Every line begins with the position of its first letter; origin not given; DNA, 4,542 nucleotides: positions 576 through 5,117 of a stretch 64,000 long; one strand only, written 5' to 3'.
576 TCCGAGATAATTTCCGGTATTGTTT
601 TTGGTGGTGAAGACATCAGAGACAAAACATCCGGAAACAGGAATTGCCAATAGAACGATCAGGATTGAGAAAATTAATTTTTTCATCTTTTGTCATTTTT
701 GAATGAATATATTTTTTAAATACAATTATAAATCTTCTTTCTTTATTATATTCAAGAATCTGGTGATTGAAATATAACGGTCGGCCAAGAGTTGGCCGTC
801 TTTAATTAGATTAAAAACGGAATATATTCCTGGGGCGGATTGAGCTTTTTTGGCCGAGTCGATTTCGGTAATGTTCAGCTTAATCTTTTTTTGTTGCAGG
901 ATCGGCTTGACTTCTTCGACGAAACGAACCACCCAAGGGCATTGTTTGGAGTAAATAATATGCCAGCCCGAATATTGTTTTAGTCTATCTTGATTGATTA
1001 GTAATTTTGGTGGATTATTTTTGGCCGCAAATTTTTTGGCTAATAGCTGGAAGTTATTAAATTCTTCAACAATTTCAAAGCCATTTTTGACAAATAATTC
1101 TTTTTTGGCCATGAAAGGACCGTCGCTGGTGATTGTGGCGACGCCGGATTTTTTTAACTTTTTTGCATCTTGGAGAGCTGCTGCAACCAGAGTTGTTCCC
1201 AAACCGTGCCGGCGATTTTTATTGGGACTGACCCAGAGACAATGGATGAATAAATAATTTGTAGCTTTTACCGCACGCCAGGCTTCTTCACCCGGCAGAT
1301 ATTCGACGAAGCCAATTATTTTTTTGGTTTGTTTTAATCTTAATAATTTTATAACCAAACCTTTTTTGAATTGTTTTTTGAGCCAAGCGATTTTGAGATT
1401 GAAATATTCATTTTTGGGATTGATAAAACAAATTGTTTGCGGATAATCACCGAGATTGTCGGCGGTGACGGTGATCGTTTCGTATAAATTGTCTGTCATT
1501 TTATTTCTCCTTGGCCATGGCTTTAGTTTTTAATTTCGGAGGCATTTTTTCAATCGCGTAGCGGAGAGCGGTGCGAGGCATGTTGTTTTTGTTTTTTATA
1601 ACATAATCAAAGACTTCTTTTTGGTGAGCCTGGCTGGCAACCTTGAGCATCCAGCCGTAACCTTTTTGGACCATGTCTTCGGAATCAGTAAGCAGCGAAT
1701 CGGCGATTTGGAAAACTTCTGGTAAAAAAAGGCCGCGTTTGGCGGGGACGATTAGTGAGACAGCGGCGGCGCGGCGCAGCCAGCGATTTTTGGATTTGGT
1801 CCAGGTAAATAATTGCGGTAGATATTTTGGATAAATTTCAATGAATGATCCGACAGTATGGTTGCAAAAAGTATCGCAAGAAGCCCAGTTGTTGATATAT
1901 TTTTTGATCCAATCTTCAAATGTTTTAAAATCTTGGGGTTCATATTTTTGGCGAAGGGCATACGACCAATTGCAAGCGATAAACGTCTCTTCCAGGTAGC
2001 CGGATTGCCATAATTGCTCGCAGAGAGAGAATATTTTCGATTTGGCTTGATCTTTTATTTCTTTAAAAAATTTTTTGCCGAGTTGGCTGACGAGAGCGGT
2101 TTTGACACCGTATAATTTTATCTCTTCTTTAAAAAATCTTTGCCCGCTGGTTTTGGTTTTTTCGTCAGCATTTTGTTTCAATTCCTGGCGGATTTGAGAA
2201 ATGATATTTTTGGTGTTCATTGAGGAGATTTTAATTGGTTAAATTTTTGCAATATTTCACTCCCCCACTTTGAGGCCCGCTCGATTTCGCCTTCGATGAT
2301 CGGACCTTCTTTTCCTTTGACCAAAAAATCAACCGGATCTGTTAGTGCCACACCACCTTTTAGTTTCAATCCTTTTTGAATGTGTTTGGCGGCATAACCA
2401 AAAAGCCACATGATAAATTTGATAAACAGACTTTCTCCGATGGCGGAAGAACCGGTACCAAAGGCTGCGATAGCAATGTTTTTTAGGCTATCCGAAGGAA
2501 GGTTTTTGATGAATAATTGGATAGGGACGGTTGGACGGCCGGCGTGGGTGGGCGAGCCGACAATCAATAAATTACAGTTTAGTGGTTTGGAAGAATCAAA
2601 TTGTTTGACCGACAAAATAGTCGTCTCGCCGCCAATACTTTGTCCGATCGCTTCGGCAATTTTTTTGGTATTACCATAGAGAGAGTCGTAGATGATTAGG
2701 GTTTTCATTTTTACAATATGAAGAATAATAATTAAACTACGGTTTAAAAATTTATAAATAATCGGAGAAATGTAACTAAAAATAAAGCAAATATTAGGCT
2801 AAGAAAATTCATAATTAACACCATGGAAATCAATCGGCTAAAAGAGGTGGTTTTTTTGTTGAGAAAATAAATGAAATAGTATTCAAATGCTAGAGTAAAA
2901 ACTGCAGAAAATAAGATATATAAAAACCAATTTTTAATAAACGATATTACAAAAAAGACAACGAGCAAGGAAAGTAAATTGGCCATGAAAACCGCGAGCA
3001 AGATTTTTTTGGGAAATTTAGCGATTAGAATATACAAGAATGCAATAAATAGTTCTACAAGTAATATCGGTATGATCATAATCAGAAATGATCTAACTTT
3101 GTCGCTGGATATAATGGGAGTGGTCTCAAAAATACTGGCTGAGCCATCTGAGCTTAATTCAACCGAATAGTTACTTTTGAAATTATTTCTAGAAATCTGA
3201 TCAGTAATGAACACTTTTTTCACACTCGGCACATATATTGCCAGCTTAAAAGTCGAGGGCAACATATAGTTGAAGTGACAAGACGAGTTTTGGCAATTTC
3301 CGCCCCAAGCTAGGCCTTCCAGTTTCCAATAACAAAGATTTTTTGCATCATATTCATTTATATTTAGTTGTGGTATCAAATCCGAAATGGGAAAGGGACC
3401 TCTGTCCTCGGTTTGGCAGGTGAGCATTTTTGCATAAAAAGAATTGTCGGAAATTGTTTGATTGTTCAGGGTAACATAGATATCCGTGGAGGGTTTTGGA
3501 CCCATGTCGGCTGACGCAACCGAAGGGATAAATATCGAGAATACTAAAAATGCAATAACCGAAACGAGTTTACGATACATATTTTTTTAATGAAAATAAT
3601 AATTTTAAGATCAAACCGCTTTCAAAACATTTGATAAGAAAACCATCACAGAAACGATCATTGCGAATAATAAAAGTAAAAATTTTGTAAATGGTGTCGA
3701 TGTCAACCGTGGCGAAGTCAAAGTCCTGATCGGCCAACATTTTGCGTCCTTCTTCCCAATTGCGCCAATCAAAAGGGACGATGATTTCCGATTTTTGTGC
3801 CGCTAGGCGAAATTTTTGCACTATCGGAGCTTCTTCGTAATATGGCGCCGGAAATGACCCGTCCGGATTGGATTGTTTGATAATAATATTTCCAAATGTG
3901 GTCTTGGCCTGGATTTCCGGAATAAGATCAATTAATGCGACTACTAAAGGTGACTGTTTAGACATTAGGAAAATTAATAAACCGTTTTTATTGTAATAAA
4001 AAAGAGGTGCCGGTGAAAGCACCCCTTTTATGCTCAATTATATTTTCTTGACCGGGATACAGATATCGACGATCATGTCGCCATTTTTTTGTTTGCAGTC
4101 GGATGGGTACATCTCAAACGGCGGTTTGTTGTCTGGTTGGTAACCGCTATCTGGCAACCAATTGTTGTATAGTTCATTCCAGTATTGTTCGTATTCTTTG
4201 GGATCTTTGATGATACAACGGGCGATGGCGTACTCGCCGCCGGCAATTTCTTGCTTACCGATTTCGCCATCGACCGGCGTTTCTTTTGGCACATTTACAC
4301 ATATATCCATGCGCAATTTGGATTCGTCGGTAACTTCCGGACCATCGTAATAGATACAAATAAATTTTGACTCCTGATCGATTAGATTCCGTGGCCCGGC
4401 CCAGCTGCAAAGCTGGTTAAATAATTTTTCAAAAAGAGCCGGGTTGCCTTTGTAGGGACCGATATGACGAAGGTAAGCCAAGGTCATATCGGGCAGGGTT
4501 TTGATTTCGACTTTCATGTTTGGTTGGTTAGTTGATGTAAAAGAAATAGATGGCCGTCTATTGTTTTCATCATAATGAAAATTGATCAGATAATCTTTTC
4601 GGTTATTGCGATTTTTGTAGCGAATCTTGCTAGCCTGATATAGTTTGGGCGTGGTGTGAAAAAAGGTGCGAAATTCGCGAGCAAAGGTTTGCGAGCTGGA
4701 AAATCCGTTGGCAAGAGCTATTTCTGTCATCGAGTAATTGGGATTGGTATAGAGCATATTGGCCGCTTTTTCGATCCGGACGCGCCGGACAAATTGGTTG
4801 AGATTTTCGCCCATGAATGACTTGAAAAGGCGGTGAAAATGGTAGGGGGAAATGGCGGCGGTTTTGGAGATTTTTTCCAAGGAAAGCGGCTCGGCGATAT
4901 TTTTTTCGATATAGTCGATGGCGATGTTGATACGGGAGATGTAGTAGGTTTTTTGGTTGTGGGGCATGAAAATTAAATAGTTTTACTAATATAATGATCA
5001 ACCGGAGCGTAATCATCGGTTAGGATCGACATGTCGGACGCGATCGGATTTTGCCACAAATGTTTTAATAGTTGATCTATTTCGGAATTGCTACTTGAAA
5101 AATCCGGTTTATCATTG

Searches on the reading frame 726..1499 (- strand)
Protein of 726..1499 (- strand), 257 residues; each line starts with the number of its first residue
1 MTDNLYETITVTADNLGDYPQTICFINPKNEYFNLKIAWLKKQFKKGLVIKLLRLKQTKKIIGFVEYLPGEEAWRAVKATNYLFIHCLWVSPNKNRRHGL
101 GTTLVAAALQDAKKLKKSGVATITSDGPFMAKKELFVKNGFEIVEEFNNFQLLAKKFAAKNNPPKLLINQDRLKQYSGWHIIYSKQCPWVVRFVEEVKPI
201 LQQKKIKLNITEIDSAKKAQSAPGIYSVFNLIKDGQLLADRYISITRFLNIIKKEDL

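Call 78: search_protein_families(library=pfam, proteins=[window:726-1499:-])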
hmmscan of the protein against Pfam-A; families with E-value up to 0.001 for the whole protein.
window:726-1499:- (257 aa): 3 families
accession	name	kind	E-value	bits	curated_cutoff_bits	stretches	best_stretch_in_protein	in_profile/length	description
PF00583.31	Acetyltransf_1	-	3.7e-09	37.3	20.7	1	36-120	24-96/116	Acetyltransferase (GNAT) family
PF13508.13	Acetyltransf_7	-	5.4e-06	27.1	27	1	58-142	11-83/84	Acetyltransferase (GNAT) domain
PF14268.11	YoaP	-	0.00032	20.6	25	1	208-249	2-43/44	YoaP-like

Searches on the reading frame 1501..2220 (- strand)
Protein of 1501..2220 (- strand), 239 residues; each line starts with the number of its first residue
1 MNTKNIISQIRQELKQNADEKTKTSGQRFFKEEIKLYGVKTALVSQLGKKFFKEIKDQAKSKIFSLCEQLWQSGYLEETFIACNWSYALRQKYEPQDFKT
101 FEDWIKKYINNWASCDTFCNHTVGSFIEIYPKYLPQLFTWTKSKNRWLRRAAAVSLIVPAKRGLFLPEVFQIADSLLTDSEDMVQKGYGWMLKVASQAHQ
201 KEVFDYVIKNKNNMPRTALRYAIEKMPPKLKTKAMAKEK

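Call 83: search_protein_families(library=pfam, proteins=[window:1501-2220:-])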
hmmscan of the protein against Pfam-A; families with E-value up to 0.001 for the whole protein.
window:1501-2220:- (239 aa): 1 family
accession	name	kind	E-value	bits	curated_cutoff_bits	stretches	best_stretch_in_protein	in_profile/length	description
PF08713.17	DNA_alkylation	-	1.5e-66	224.6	21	1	10-226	1-213/213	DNA alkylation repair enzyme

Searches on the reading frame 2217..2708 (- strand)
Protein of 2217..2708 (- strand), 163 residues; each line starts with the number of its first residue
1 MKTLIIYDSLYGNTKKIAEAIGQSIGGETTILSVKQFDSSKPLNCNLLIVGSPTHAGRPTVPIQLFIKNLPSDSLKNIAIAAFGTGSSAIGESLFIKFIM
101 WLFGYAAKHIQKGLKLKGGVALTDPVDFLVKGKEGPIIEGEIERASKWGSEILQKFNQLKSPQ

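Call 83: search_protein_families(library=pfam, proteins=[window:2217-2708:-])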
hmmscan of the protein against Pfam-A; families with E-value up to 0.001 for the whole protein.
window:2217-2708:- (163 aa): 3 families
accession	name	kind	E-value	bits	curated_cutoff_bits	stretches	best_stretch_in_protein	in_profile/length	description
PF00258.30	Flavodoxin_1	-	1.8e-13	51.3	25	1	5-148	1-143/143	Flavodoxin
PF12641.12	Flavodoxin_3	-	8e-11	42.4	27.5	1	4-87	1-78/160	Flavodoxin domain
PF12724.12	Flavodoxin_5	-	6.7e-09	36.6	27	1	4-86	1-84/145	Flavodoxin domain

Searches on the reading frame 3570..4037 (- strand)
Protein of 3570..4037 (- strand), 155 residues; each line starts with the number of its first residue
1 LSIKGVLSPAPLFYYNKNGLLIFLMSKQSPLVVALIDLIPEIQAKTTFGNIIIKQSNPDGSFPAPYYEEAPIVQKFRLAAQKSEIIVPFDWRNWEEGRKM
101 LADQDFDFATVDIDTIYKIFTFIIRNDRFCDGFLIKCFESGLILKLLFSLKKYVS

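Call 83: search_protein_families(library=pfam, proteins=[window:3570-4037:-])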
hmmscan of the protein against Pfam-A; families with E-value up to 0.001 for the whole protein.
window:3570-4037:- (155 aa): 1 family
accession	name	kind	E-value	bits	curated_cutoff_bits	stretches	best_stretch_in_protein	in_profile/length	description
PF20118.4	DUF6508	-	3.8e-32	111.3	23.6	1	34-153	8-126/129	Family of unknown function (DUF6508)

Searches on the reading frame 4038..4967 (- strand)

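Call 83: search_protein_families(library=pfam, proteins=[window:4038-4967:-])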
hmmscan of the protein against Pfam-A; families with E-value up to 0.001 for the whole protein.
window:4038-4967:- (309 aa): 4 families
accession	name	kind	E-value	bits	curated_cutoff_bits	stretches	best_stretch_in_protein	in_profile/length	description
PF06445.20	GyrI-like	-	7.5e-38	130.7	26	1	151-307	1-155/155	GyrI-like small molecule binding domain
PF14526.11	Cass2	-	2.3e-28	99.7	27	1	154-306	1-150/150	Integron-associated effector binding protein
PF12833.13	HTH_18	-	9.8e-20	71.1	33.6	1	34-111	2-78/80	Helix-turn-helix domain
PF00165.29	HTH_AraC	-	1.1e-12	48.1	26.6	2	20-54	1-35/42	Bacterial regulatory helix-turn-helix proteins, AraC family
